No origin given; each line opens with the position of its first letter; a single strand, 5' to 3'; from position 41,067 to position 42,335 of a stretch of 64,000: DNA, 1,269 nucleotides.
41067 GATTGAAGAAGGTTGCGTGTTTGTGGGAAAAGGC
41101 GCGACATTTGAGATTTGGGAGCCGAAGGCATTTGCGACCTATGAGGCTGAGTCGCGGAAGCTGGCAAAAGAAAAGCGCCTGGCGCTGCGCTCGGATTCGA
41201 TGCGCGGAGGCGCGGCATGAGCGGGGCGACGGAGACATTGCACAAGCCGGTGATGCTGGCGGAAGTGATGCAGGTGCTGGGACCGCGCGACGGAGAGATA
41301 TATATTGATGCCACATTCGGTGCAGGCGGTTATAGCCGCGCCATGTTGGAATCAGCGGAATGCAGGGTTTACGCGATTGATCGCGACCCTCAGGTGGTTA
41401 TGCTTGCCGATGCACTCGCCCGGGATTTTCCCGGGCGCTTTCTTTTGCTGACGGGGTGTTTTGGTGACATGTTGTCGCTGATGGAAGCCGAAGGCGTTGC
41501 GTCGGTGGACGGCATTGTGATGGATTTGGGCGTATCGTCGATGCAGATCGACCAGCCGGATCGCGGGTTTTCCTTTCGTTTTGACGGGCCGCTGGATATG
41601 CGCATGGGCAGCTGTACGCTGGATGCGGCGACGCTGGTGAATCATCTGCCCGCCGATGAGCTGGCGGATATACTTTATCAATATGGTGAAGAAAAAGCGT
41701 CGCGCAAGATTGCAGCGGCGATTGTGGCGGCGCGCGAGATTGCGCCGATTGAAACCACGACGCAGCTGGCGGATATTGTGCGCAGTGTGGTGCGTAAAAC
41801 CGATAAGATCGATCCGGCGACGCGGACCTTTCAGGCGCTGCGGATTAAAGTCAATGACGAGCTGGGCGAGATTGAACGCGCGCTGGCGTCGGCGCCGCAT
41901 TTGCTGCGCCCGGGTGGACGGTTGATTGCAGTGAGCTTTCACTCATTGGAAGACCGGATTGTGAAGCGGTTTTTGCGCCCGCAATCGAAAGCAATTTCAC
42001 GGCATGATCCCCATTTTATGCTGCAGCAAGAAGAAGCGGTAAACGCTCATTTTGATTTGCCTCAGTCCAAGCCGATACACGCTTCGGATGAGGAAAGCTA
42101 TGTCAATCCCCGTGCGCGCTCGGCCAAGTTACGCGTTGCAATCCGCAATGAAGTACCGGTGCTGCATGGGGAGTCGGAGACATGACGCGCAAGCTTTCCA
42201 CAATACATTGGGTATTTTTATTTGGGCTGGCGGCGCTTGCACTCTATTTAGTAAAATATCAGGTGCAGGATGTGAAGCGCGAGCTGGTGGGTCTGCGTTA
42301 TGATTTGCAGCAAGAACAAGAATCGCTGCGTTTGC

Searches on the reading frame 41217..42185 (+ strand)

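Call 33: search_protein_families(library=pfam, proteins=[window:41217-42185:+], max_evalue=0.001)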
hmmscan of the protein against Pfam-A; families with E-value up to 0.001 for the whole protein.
window:41217-42185:+ (322 aa): 1 family
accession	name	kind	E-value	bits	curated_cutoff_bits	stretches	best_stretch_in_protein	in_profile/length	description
PF01795.25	Methyltransf_5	-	2.6e-96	323.2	27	1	7-308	2-306/309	MraW methylase family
